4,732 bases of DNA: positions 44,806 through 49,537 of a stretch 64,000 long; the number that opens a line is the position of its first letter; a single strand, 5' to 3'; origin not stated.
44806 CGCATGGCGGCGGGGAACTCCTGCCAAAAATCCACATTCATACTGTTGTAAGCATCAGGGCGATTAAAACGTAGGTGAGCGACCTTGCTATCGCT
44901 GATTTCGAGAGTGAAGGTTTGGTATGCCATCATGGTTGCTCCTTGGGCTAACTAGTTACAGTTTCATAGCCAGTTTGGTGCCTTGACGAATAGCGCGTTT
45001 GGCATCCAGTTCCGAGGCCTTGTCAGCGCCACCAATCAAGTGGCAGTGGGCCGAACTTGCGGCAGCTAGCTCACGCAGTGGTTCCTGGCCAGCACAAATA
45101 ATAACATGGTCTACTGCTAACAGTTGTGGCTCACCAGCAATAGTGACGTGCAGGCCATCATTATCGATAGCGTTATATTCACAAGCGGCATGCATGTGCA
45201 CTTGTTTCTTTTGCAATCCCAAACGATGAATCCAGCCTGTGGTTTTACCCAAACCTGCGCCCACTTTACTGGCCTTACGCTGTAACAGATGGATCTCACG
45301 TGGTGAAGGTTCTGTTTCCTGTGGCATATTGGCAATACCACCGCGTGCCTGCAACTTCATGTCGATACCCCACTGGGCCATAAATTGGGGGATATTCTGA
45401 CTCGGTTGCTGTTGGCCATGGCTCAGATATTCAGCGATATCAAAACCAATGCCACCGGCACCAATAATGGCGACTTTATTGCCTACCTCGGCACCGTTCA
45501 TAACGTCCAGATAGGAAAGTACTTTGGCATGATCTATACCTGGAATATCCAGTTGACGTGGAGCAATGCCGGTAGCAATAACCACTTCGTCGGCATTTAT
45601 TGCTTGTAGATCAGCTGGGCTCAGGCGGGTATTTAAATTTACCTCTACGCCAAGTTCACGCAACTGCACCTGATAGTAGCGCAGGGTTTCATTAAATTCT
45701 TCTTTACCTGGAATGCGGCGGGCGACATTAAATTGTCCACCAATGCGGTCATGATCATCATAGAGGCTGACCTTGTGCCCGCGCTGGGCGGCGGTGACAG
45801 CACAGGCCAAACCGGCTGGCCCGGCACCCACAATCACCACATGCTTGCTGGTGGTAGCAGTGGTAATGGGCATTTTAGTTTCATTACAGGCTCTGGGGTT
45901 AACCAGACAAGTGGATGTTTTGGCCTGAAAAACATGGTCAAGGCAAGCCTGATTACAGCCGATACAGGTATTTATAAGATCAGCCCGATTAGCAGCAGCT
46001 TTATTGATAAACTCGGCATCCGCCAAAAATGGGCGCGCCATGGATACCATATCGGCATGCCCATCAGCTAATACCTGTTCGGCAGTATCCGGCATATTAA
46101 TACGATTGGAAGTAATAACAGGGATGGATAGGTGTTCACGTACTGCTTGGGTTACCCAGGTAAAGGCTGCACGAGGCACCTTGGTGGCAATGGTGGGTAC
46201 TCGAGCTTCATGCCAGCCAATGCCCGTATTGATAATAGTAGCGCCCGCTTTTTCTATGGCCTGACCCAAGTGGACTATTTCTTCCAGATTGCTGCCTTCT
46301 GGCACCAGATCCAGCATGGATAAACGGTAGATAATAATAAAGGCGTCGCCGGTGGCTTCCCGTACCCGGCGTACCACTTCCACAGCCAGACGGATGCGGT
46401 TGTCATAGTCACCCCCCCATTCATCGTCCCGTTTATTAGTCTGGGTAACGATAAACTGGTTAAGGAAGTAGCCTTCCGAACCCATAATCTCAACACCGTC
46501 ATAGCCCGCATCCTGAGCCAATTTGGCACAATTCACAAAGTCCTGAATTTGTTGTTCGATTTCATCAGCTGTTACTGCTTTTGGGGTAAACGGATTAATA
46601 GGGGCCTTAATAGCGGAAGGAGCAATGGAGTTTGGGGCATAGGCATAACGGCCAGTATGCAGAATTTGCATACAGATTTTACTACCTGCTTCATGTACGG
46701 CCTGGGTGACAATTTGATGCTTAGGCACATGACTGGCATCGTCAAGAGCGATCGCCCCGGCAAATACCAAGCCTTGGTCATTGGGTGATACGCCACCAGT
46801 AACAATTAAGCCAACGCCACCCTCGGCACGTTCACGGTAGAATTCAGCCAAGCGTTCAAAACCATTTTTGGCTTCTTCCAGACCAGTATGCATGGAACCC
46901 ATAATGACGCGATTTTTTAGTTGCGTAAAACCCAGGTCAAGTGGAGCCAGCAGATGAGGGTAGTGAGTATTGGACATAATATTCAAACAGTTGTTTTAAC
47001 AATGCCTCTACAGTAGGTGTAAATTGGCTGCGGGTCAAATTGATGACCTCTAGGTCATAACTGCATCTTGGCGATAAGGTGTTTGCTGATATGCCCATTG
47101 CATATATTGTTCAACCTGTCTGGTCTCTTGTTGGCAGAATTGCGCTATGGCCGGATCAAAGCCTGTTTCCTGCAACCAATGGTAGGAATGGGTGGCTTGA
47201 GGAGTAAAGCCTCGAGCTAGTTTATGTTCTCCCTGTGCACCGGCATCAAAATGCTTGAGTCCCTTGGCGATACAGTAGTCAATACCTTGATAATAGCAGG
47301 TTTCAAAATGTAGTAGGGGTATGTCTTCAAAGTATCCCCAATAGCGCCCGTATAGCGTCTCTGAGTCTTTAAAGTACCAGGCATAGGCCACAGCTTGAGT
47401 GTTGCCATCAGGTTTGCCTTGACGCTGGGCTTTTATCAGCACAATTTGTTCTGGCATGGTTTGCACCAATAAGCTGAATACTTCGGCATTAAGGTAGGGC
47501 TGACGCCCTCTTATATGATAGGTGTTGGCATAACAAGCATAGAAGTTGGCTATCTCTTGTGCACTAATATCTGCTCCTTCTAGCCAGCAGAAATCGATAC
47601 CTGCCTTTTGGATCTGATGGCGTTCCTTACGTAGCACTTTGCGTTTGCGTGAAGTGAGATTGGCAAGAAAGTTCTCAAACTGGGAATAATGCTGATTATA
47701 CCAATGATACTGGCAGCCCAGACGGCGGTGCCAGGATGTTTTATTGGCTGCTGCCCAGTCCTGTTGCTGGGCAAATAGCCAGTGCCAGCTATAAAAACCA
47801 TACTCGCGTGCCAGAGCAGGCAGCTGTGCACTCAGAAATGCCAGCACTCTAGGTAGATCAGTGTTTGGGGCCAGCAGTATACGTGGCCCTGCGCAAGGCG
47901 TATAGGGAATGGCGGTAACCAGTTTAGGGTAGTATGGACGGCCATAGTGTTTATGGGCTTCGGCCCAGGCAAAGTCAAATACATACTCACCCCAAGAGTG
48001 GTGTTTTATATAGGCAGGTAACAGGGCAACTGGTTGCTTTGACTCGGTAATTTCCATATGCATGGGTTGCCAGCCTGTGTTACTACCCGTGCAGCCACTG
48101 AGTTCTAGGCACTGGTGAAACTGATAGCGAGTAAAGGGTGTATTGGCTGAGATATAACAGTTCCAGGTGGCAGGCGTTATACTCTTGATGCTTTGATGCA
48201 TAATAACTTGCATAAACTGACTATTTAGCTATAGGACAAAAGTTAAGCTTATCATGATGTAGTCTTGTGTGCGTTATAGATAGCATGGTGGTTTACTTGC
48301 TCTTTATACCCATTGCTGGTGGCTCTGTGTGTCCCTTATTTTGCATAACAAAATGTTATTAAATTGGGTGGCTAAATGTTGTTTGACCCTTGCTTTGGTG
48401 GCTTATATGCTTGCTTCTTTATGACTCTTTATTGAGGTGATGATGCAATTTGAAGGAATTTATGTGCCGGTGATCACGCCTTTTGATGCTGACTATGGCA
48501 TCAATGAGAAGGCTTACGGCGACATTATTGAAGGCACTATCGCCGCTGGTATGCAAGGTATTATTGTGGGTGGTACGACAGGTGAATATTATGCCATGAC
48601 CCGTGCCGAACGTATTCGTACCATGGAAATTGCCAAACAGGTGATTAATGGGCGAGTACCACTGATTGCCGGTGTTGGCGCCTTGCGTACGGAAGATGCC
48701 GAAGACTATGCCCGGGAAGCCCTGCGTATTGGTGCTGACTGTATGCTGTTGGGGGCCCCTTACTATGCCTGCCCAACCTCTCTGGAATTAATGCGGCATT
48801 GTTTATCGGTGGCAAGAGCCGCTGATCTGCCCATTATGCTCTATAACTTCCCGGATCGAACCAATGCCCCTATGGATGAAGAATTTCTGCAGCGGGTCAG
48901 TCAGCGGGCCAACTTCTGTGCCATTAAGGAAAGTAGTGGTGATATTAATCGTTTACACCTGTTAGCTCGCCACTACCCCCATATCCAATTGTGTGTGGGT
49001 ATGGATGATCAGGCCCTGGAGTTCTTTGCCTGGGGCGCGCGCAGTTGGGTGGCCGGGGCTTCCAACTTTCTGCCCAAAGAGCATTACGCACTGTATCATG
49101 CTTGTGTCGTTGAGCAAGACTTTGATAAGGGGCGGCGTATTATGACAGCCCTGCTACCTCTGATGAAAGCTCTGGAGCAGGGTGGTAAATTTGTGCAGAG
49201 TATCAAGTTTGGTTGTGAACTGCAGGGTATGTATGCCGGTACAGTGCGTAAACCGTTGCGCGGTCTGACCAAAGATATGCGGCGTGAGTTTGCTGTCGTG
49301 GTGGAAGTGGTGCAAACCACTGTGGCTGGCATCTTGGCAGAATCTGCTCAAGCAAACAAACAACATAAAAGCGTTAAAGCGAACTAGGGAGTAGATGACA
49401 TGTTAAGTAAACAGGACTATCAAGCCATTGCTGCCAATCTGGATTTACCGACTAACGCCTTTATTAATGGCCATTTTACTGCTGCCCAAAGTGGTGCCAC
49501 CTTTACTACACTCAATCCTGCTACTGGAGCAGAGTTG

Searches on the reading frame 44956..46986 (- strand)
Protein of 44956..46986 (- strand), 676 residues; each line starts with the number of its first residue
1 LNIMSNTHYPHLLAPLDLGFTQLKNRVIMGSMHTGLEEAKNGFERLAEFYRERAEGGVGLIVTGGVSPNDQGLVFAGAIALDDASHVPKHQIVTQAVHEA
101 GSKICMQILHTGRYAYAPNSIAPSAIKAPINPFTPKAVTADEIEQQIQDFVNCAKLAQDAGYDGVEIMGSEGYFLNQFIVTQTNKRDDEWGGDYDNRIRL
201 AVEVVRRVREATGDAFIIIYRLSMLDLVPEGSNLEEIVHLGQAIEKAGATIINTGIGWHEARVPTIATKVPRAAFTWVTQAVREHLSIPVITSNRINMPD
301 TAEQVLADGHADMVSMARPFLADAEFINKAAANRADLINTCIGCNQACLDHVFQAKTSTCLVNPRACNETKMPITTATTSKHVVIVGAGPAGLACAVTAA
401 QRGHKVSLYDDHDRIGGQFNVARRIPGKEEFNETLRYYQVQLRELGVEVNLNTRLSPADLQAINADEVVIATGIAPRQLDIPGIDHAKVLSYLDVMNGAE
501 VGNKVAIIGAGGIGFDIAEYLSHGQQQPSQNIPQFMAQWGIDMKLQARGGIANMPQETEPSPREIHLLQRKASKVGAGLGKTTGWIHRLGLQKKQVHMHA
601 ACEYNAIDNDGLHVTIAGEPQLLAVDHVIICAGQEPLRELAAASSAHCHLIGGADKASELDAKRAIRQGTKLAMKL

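Call 5: search_protein_families(library=pfam, proteins=[window:44956-46986:-])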
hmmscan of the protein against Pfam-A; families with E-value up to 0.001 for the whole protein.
window:44956-46986:- (676 aa): 12 families
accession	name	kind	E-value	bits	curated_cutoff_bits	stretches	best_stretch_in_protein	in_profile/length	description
PF00724.26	Oxidored_FMN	-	8e-90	302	27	1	12-335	2-340/342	NADH:flavin oxidoreductase / NADH oxidase family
PF07992.20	Pyr_redox_2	-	3.8e-27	95.9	26.1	1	382-647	2-250/291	Pyridine nucleotide-disulphide oxidoreductase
PF13738.12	Pyr_redox_3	-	1.2e-10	41.5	30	1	461-520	121-182/305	Pyridine nucleotide-disulphide oxidoreductase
PF13450.12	NAD_binding_8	-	3.9e-10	40.3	21.9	1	385-426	1-41/68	NAD(P)-binding Rossmann-like domain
PF03486.20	HI0933_like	-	4.1e-09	36.7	50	1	382-421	2-41/244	HI0933-like protein Rossmann domain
PF00070.33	Pyr_redox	-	5.2e-09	36.9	22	1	382-454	1-62/82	Pyridine nucleotide-disulphide oxidoreductase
PF12831.13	FAD_oxidored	-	2.3e-08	34.2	27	1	383-419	2-38/416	FAD dependent oxidoreductase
PF01266.30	DAO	-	2.7e-08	34.2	27.9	1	382-418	1-38/353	FAD dependent oxidoreductase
PF00890.30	FAD_binding_2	-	4.4e-07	29.9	20.4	1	382-419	1-38/414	FAD binding domain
PF01946.23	Thi4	-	7.8e-05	22.5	26.2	1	375-418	12-56/235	Thi4 family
PF01134.28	GIDA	-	0.00011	21.8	22.1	1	383-414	2-34/391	Glucose inhibited division protein A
PF02826.25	2-Hacid_dh_C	-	0.00061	19.7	25.1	0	374-414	30-70/178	D-isomer specific 2-hydroxyacid dehydrogenase, NAD binding domain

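Call 7: search_protein_families(library=ncbifam, proteins=[window:44956-46986:-])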
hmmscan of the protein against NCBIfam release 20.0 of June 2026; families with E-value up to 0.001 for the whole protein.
window:44956-46986:- (676 aa): 80 families (the best 25 are shown)
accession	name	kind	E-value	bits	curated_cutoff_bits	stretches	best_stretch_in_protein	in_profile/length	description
TIGR03997.1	mycofact_OYE_2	equivalog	3.8e-118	395.6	793.15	1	11-512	1-512/645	mycofactocin system FadH/OYE family oxidoreductase 2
NF041087.1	bile_acid_BaiCD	equivalog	1e-115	387.3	825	1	9-526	1-527/642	bile acid Fe-S flavoenzyme BaiCD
NF045599.1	bili_reduct_long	exception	4.4e-113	378.7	750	1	12-524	1-526/641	bilirubin reductase, long form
NF045592.1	bili_reduct_N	equivalog_domain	1.8e-62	211.6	425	1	12-363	2-363/363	bilirubin reductase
TIGR03996.1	mycofact_OYE_1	hypoth_equivalog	1.1e-61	209.1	627.9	1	18-522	8-520/633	mycofactocin system FadH/OYE family oxidoreductase 1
NF010047.0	PRK13523.1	equivalog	1.8e-49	168.6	431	1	17-338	10-328/339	NADPH dehydrogenase NamA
NF006101.0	PRK08255.1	equivalog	3e-46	157.9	1078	1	6-333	393-733/768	bifunctional salicylyl-CoA 5-hydroxylase/oxidoreductase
NF007899.0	PRK10605.1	subfamily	3.6e-35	121.9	403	1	11-330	5-337/365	N-ethylmaleimide reductase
NF009410.0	PRK12771.1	subfamily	6.1e-21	74.6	516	1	343-519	100-285/566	NAD(P)-binding protein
TIGR01350.1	lipoamide_DH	equivalog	1.4e-16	60.3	408.8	2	457-522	127-190/461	dihydrolipoyl dehydrogenase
NF003585.0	PRK05249.1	equivalog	1e-14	54.1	465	2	382-460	8-86/464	Si-specific NAD(P)(+) transhydrogenase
TIGR01317.1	GOGAT_sm_gam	subfamily_domain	1.4e-13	50.5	447.7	1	375-490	138-255/485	glutamate synthase small subunit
NF010590.0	PRK13984.1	equivalog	1.7e-13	49.6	946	1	376-527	284-448/611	putative oxidoreductase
NF009454.0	PRK12814.1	equivalog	7.7e-13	47.7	916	1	344-518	151-339/657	putative NADPH-dependent glutamate synthase small subunit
TIGR01316.1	gltA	equivalog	2e-12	46.7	471.75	1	374-495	127-250/449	NADPH-dependent glutamate synthase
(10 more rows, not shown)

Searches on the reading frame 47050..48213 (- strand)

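Call 5: search_protein_families(library=pfam, proteins=[window:47050-48213:-])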
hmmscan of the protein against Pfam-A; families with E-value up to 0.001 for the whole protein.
window:47050-48213:- (387 aa): 2 families
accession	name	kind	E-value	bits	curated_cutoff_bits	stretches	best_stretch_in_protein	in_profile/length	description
PF04339.18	FemAB_like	-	4.6e-136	454.2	27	1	8-382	1-369/369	Peptidogalycan biosysnthesis/recognition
PF13480.13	Acetyltransf_6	-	3.2e-05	24.6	22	1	188-328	1-138/143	Acetyltransferase (GNAT) domain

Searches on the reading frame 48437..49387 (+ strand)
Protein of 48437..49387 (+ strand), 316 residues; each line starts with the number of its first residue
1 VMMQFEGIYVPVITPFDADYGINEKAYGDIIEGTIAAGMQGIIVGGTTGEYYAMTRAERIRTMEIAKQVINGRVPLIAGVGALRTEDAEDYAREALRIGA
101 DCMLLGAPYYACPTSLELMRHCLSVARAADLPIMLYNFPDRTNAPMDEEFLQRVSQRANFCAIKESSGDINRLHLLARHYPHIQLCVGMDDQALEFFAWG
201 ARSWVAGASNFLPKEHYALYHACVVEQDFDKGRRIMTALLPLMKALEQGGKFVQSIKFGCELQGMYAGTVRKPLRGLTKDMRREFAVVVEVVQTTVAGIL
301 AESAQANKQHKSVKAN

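Call 5: search_protein_families(library=pfam, proteins=[window:48437-49387:+])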
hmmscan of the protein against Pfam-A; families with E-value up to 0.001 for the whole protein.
window:48437-49387:+ (316 aa): 1 family
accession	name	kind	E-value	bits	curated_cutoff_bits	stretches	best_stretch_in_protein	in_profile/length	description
PF00701.28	DHDPS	-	2.9e-60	203.9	22.1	1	5-290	2-287/289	Dihydrodipicolinate synthetase family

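Call 7: search_protein_families(library=ncbifam, proteins=[window:48437-49387:+])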
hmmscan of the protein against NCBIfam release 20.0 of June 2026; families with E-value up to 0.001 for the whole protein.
window:48437-49387:+ (316 aa): 7 families
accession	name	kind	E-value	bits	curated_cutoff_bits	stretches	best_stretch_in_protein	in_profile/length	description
TIGR00674.1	dapA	equivalog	1.8e-56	191.1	206.15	1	9-289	3-283/286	4-hydroxy-tetrahydrodipicolinate synthase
TIGR02313.1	HpaI-NOT-DapA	exception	1e-41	142.7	396.7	1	6-283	2-280/294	2,4-dihydroxyhept-2-ene-1,7-dioic acid aldolase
NF002958.0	PRK03620.1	subfamily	2.3e-38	131.7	278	1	6-294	12-301/307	5-dehydro-4-deoxyglucarate dehydratase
NF003164.0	PRK04147.1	equivalog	2.1e-35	122.5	281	1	3-289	2-287/294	N-acetylneuraminate lyase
TIGR03249.1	KdgD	equivalog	2.1e-34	119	373.95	1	7-290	11-296/299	5-dehydro-4-deoxyglucarate dehydratase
TIGR00683.1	nanA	equivalog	2.2e-28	99.5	382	1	6-281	2-277/293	N-acetylneuraminate lyase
NF040954.1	Arch_KDGaldase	equivalog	9.2e-26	90.8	390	1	8-295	3-284/288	bifunctional 2-dehydro-3-deoxy-phosphogluconate/2-dehydro-3-deoxy-6-phosphogalactonate aldolase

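Call 57: search_solved_structures(query=window:48437-49387:+, max_evalue=1e-25)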
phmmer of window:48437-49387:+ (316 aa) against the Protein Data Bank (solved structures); distinct sequences matched with E-value up to 1e-25: 72 (the best 60 are shown).
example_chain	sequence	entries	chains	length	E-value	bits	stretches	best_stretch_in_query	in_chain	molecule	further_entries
2yxg_A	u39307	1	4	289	5.5e-38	134.3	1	5-283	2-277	Dihydrodipicolinate synthase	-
3si9_A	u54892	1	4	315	2.7e-35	125.4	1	6-279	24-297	Dihydrodipicolinate synthase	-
3vfl_A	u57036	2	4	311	2.1e-34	122.5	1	10-300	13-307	Dihydrodipicolinate synthase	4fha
6mqh_A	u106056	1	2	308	2.4e-34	122.3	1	4-278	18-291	4-hydroxy-tetrahydrodipicolinate synthase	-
1xky_A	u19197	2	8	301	2.4e-34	122.3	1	2-288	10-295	dihydrodipicolinate synthase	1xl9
2ehh_A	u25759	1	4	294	2.6e-34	122.2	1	5-283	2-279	Dihydrodipicolinate synthase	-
3hij_A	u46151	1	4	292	2.8e-34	122.1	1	2-288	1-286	Dihydrodipicolinate synthase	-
2vc6_A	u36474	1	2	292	3.9e-34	121.6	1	5-284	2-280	DIHYDRODIPICOLINATE SYNTHASE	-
4i7u_A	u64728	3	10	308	6e-33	117.7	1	4-248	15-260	Dihydrodipicolinate synthase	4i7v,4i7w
6t3t_B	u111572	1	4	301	1.1e-32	116.9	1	3-277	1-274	4-hydroxy-tetrahydrodipicolinate synthase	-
3na8_A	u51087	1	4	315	1.2e-32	116.7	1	4-281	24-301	putative dihydrodipicolinate synthetase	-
7mjf_A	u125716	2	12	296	1.7e-32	116.2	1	10-277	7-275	4-hydroxy-tetrahydrodipicolinate synthase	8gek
7loy_A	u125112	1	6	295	1.7e-32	116.2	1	10-277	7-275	4-hydroxy-tetrahydrodipicolinate synthase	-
7lvl_A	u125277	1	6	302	1.8e-32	116.2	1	10-277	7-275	4-hydroxy-tetrahydrodipicolinate synthase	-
6xgs_A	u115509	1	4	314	3.3e-32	115.3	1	6-247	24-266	4-hydroxy-tetrahydrodipicolinate synthase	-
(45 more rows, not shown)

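Call 72: search_dna_similar(query=window:48437-49387:+, collection=plasmids, mode=protein, max_rows=40, rows=spread)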
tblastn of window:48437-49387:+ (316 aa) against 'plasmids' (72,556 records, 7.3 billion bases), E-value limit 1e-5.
Records with a match: 1840; places in all: 3389; records where one place covers at least 80% of the query: 1300.
Best place of each record, by identity: 60-80% 2; <60% 1838.
By first word of the organism name: Rhizobium 341; Escherichia 228; Sinorhizobium 154; Ralstonia 137; Pseudosulfitobacter 95; Agrobacterium 76; Pantoea 37; Ligilactobacillus 32; Streptomyces 28; Paracoccus 25; and 185 more.
By predicted mobility (MOB-suite, as given by PLSDB): non-mobilizable 1016; conjugative 543; mobilizable 281.
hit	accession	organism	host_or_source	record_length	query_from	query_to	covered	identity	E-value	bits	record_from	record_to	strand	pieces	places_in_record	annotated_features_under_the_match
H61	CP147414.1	Cereibacter sphaeroides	-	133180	3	316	99%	58.0%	1e-109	356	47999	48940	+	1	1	dihydrodipicolinate synthase family protein | aldehyde dehydrogenase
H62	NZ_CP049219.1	Agrobacterium tumefaciens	Clematis,cell culture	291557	1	285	90%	57.5%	3e-100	329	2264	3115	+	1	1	dihydrodipicolinate synthase family protein | GntR family transcriptional regulator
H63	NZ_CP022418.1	Pseudosulfitobacter pseudonitzschiae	Skeletonema marinoi strain RO5AC,Cell ...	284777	5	303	95%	53.8%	7e-101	331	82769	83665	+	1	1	dihydrodipicolinate synthase family protein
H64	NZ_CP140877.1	Rhizobium beringeri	Trifolium pratense,whole organism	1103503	1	283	90%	56.2%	1e-100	330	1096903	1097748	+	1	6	record has no annotation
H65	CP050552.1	Rhizobium leguminosarum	Vicia sativa,cell culture,root nodule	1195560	8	285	88%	52.1%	9e-63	325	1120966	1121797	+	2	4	none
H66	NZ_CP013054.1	Sinorhizobium americanum CCGM7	Phaseolus vulgaris,root nodules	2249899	3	285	90%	36.6%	9e-48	178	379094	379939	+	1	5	none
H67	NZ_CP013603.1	Rhizobium sp. N731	Phaseolus vulgaris,Whole ...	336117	1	284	90%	32.6%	2e-37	148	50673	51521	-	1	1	dihydrodipicolinate synthase family protein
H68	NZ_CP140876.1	Rhizobium beringeri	Trifolium pratense,whole organism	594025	1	284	90%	31.9%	2e-36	145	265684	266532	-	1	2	dihydrodipicolinate synthase family protein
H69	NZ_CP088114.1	Sinorhizobium meliloti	cell culture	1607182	5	274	85%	33.6%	1e-29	126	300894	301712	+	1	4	none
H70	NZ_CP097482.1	Chroococcidiopsis sp. CCNUC1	cell culture,soil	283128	3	285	90%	31.1%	1e-29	125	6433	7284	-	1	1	dihydrodipicolinate synthase family protein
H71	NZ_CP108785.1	Embleya sp. NBC_00888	-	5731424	5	282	88%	30.9%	9e-29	123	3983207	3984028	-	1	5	none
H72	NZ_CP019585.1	Sinorhizobium meliloti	Medicago arborea,tissue sample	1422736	5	285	89%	30.3%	2e-28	122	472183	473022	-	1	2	record has no annotation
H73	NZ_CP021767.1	Ralstonia solanacearum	Solanum lycopersicum,Tomato with ...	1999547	1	286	91%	29.2%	2e-29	125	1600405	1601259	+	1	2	none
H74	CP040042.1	Acinetobacter baumannii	Homo sapiens,blood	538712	5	285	89%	28.8%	8e-29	123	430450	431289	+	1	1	4-hydroxy-tetrahydrodipicolinate synthase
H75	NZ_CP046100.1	Rhodococcus sp. AQ5-07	Metagenomic Assembly,Chronically low ...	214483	13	279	84%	29.6%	4e-15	83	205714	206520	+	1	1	kdgD: 5-dehydro-4-deoxyglucarate dehydratase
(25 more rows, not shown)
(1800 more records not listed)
